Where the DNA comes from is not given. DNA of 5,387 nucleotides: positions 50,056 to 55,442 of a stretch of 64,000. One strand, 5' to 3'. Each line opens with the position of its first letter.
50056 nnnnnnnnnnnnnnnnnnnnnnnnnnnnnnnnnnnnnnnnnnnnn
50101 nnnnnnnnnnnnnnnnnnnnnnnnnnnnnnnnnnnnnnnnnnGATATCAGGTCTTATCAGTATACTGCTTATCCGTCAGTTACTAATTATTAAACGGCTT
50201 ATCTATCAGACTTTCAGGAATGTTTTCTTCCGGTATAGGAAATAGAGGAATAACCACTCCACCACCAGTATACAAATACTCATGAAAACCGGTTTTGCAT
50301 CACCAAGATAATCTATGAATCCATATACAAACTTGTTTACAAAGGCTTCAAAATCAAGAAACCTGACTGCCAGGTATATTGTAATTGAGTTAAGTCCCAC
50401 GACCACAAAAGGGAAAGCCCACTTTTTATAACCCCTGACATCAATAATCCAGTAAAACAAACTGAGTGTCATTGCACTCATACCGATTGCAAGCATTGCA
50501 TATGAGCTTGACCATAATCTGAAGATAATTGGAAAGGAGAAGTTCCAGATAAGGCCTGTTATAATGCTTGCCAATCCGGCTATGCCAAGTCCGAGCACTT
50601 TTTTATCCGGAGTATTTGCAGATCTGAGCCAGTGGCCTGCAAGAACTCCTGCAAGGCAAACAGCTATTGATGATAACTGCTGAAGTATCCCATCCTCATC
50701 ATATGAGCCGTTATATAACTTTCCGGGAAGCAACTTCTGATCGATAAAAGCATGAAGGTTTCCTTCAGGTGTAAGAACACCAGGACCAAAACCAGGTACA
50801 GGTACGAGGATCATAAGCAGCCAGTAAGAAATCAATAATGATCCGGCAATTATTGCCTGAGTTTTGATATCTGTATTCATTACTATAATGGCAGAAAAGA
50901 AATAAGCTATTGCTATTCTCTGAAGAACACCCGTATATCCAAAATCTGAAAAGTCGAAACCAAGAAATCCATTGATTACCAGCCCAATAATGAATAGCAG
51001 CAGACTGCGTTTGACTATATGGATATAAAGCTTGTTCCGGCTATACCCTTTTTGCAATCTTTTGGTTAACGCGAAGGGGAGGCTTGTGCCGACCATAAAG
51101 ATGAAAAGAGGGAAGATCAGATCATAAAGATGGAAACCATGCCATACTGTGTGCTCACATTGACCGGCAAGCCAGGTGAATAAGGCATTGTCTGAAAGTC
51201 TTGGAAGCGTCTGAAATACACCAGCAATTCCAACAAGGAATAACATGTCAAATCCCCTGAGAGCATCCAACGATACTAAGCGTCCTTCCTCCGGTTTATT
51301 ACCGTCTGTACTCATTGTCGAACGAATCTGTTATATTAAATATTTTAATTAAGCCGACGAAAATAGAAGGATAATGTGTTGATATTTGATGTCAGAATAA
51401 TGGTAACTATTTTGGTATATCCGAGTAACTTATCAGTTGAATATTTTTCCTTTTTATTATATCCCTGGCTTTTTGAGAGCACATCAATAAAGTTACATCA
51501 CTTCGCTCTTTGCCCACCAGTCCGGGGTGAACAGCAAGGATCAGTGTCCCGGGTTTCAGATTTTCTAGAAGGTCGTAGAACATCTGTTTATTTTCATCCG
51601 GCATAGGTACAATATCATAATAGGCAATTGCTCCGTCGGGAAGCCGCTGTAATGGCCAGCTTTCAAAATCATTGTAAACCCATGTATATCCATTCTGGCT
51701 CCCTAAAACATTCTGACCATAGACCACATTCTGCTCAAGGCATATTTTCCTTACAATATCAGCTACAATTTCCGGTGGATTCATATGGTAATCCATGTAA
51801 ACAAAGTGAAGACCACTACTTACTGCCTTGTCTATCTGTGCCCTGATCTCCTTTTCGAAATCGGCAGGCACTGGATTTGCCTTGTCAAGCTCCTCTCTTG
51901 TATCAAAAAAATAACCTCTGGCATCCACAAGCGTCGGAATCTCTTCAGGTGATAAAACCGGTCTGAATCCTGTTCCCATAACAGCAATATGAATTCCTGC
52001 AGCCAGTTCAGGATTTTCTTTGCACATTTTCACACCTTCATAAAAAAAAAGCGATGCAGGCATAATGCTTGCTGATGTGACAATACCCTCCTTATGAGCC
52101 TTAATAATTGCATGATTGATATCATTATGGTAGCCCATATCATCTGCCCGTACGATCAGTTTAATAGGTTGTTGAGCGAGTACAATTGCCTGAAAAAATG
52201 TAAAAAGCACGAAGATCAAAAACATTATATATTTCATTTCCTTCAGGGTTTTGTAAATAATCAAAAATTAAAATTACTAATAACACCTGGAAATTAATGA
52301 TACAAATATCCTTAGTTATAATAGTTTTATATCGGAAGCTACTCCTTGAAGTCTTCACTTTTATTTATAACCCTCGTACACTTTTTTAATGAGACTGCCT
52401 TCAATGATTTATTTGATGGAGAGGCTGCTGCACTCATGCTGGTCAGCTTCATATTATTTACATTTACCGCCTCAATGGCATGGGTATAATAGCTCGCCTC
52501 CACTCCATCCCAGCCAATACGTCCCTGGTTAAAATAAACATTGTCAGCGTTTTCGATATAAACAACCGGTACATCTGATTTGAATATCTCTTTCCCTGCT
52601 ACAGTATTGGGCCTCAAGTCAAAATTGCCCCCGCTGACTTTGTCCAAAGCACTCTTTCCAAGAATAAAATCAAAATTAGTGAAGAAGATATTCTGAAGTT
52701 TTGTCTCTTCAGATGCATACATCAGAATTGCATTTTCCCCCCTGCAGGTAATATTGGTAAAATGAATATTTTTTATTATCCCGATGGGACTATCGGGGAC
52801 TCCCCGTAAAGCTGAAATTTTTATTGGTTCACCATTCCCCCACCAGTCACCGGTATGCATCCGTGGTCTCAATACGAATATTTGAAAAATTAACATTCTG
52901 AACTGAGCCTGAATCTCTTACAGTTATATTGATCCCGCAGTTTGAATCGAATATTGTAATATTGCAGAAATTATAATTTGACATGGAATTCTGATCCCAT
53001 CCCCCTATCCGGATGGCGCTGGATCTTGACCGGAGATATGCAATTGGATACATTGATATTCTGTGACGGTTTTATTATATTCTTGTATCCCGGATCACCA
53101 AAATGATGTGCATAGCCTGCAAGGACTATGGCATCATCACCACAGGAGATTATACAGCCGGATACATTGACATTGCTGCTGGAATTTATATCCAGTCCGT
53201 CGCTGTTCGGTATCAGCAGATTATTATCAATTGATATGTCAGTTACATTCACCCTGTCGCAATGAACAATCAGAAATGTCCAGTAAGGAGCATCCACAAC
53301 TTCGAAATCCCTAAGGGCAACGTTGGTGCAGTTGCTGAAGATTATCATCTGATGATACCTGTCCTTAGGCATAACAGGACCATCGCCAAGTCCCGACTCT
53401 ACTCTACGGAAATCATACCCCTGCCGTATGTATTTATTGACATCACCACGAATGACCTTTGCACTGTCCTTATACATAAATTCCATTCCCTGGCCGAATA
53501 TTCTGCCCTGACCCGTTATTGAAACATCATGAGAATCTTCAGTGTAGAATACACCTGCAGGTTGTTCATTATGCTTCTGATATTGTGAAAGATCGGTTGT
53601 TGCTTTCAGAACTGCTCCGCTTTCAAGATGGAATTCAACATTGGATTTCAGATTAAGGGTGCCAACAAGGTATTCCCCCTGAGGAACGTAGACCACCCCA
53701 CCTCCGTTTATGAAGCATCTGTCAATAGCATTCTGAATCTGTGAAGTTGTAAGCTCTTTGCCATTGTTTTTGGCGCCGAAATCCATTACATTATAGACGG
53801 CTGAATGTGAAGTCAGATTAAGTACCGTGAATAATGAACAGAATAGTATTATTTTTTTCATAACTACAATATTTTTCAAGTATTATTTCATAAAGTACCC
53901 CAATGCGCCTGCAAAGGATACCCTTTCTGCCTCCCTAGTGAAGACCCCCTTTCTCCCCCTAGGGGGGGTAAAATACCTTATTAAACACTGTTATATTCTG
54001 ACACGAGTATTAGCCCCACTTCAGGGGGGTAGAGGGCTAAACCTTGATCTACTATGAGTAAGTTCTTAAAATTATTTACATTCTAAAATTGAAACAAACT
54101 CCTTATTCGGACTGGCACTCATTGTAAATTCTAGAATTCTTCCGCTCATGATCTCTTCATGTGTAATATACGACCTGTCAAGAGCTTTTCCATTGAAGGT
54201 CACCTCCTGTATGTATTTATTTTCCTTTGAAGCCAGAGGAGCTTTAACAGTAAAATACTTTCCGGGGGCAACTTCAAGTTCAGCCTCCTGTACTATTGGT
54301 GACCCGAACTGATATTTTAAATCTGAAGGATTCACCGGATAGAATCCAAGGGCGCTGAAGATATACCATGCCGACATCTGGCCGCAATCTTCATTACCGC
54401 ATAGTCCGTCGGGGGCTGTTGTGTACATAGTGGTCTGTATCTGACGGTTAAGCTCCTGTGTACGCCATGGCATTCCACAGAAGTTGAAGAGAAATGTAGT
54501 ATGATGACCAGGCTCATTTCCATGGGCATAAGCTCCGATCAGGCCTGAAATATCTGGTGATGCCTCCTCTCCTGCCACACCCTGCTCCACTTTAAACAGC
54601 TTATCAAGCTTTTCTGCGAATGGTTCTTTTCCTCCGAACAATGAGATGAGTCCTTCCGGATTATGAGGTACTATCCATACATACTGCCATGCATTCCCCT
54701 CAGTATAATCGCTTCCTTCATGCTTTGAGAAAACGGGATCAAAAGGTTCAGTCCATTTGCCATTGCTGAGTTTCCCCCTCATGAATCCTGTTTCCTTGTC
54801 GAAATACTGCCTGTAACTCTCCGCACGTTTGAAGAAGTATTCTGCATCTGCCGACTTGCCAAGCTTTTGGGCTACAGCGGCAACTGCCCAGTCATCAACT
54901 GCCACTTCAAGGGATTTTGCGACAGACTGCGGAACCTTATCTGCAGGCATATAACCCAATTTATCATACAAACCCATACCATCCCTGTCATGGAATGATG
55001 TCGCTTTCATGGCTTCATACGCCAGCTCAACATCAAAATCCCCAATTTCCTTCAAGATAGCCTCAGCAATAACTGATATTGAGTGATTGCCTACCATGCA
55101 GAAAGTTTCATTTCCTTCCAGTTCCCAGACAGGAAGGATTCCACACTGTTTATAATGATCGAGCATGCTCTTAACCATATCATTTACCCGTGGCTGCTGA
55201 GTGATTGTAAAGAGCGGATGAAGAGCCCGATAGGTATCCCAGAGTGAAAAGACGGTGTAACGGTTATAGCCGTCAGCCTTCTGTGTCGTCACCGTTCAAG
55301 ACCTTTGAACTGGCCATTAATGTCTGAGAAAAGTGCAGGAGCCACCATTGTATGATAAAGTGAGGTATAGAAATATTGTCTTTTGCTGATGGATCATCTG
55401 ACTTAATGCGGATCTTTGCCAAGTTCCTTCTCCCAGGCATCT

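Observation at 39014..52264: Nine-gene co-directional island of 'lysosome-like' hydrolases: candidate glycosphingolipid/glycolipid catabolic system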

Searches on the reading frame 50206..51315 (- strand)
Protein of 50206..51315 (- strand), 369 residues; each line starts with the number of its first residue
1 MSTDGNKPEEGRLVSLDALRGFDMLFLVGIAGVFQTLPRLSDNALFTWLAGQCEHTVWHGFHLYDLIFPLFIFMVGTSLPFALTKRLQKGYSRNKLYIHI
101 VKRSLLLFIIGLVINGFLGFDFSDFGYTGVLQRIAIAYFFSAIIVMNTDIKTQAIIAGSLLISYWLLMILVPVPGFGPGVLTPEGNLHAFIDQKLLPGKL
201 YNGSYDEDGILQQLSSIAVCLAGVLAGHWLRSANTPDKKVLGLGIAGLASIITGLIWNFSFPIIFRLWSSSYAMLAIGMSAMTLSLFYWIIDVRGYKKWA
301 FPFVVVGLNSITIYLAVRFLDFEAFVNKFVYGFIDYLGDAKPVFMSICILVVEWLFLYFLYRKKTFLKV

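Call 3: search_protein_families(library=pfam, proteins=[window:50206-51315:-], max_evalue=0.01)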
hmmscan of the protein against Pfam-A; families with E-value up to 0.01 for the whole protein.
window:50206-51315:- (369 aa): 1 family
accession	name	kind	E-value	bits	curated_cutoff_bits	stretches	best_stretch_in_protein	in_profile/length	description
PF16401.11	DUF5009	-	2.9e-07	30.6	25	1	14-112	3-101/260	Domain of unknown function (DUF5009)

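Call 4: search_protein_families(library=ncbifam, proteins=[window:50206-51315:-], max_evalue=0.01)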
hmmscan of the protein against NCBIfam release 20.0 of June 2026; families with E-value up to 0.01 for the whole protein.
window:50206-51315:- (369 aa): 1 family
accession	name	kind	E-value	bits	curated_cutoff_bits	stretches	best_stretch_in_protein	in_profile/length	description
NF046061.1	NagX_SO_3504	equivalog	9.2e-89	298.1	480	1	12-369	3-369/369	transmembrane glucosamine N-acetyltransferase NagX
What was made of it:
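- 50206..51315 (-): NagX-type (HGSNAT-like) transmembrane amino-sugar N-acetyltransferase, copy 1. NF046061 NagX 9.2e-89 (298 bits, below the cut-off of 480) and DUF5009 2.9e-07 (calls 3, 4).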

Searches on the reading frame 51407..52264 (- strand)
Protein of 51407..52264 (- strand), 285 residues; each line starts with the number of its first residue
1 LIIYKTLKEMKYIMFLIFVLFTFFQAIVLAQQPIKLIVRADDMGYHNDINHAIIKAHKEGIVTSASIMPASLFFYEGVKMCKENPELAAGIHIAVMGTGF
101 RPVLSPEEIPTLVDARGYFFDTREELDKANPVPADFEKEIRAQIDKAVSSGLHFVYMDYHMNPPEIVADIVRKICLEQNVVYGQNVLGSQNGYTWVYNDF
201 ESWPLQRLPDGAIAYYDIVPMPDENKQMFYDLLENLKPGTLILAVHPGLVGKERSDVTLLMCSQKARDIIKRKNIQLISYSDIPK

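Call 3: search_protein_families(library=pfam, proteins=[window:51407-52264:-], max_evalue=0.01)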
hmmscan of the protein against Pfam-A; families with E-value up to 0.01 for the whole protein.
window:51407-52264:- (285 aa): 1 family
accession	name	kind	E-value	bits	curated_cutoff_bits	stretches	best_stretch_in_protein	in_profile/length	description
PF04794.17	YdjC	-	1.4e-39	137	29.7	1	35-271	1-265/266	YdjC-like protein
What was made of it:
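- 51407..52264 (-): YdjC-family carbohydrate deacetylase with an N-terminal signal peptide, so predicted periplasmic. Pfam YdjC 1.4e-39 (call 3).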

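Call 4: search_protein_families(library=ncbifam, proteins=[window:51407-52264:-], max_evalue=0.01)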
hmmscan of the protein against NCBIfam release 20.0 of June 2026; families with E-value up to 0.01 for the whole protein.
window:51407-52264:- (285 aa): 3 families
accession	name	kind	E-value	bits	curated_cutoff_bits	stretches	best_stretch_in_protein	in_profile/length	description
TIGR03473.1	HpnK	hypoth_equivalog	4e-25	88.6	232.6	1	35-162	3-132/283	hopanoid biosynthesis-associated protein HpnK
NF002559.0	PRK02134.1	equivalog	1.1e-17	64.4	227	1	34-181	3-148/249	chitin disaccharide deacetylase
NF052308.1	CarbhyDeactlThm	equivalog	1.4e-08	34.4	400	1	36-250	14-220/265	carbohydrate deacetylase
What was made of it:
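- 51407..52264 (-): Weak best NCBIfam hits are HpnK and chitin disaccharide deacetylase (call 4).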

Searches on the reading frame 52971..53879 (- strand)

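Call 6: search_protein_families(library=pfam, proteins=[window:52971-53879:-], max_evalue=0.01)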
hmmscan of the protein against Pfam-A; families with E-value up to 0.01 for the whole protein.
window:52971-53879:- (302 aa): 3 families
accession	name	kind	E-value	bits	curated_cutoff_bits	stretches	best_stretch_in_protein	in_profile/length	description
PF00295.23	Glyco_hydro_28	-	1.2e-15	57.9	22.9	1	176-256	91-171/324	Glycosyl hydrolases family 28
PF12708.12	Pect-lyase_RHGA_epim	-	5.9e-10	39.7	27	1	29-101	2-78/213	Rhamnogalacturonase A/epimerase, pectate lyase-like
PF05048.19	NosD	-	0.0097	15.8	23.6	0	214-253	26-65/212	Periplasmic copper-binding protein (NosD)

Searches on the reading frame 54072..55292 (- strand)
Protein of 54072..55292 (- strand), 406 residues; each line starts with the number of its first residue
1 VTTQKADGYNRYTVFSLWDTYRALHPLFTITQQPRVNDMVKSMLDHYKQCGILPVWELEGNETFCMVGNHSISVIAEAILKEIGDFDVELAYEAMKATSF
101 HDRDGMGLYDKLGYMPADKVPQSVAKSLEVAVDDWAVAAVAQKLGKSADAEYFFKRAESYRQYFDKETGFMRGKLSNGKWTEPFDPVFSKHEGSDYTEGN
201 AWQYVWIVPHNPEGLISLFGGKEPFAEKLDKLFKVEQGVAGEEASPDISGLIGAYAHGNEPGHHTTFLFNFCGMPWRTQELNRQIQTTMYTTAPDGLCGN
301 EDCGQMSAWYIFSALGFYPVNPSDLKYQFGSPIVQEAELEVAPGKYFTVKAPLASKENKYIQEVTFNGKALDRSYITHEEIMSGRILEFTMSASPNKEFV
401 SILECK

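Call 6: search_protein_families(library=pfam, proteins=[window:54072-55292:-], max_evalue=0.01)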
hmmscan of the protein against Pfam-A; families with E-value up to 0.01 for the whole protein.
window:54072-55292:- (406 aa): 1 family
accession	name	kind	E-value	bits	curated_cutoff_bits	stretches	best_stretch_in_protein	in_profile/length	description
PF07971.18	Glyco_hydro_92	-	5.2e-151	504.2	24.6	1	7-392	77-463/464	Glycosyl hydrolase family 92 catalytic domain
